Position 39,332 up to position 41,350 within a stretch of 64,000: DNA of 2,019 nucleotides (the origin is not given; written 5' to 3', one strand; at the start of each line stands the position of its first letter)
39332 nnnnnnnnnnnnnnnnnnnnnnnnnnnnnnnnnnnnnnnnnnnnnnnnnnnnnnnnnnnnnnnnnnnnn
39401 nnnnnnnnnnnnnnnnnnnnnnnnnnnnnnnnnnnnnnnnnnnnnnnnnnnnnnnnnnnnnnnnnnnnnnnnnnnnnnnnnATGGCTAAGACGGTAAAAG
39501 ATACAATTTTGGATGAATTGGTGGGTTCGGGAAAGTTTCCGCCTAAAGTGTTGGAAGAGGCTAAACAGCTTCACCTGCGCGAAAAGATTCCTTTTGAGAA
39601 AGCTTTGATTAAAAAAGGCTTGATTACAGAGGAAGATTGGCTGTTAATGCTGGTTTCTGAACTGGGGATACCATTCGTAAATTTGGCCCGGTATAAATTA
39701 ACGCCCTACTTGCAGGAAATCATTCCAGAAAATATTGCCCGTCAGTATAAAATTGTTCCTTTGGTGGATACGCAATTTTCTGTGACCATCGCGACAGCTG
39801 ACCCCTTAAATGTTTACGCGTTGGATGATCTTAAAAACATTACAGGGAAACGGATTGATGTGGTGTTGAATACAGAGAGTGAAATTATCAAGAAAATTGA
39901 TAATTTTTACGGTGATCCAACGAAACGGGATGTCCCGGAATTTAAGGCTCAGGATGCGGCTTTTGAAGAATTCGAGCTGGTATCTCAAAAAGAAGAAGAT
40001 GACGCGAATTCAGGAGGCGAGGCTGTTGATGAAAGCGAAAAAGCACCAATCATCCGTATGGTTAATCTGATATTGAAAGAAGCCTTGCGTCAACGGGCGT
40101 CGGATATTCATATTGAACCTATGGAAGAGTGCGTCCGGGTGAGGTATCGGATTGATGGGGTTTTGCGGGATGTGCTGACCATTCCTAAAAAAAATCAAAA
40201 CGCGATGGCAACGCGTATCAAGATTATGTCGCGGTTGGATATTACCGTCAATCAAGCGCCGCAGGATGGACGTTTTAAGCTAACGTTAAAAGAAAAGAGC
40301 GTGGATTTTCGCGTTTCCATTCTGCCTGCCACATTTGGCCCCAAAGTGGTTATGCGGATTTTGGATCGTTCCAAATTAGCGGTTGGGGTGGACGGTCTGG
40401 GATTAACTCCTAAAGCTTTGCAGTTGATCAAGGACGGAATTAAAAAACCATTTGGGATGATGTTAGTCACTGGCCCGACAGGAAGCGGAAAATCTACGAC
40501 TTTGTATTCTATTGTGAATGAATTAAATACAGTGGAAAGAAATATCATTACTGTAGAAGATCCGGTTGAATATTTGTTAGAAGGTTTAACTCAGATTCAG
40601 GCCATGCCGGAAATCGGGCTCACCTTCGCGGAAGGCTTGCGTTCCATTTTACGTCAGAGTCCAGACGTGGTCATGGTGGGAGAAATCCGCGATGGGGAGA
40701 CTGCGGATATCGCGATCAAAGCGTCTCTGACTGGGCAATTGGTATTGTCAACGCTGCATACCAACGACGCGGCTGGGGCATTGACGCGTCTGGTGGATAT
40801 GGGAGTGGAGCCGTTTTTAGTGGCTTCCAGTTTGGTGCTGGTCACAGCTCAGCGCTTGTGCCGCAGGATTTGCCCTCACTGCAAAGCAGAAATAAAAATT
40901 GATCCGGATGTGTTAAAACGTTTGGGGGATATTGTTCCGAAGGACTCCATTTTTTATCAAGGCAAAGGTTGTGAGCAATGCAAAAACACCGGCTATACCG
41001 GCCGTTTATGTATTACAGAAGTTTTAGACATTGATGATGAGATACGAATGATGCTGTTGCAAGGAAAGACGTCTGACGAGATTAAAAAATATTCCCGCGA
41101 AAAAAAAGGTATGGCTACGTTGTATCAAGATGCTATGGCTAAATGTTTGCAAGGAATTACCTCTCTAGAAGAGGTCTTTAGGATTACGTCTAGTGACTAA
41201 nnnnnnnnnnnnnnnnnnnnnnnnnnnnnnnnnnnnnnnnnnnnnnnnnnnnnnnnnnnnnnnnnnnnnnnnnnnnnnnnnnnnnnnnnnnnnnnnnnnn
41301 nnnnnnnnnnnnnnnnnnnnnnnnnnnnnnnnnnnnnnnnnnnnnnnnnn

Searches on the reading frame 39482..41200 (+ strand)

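Call 58: search_protein_families(library=pfam, proteins=[window:39482-41200:+], max_evalue=0.00001)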
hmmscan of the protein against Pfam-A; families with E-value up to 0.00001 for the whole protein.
window:39482-41200:+ (572 aa): 2 families
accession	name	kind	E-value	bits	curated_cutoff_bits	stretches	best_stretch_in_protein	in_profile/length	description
PF00437.27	T2SSE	-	2.5e-135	451.3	24.9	1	184-567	2-370/370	Type II/IV secretion system protein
PF05157.20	MshEN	-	5.7e-19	68.3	23.1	1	61-146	1-87/90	MshEN domain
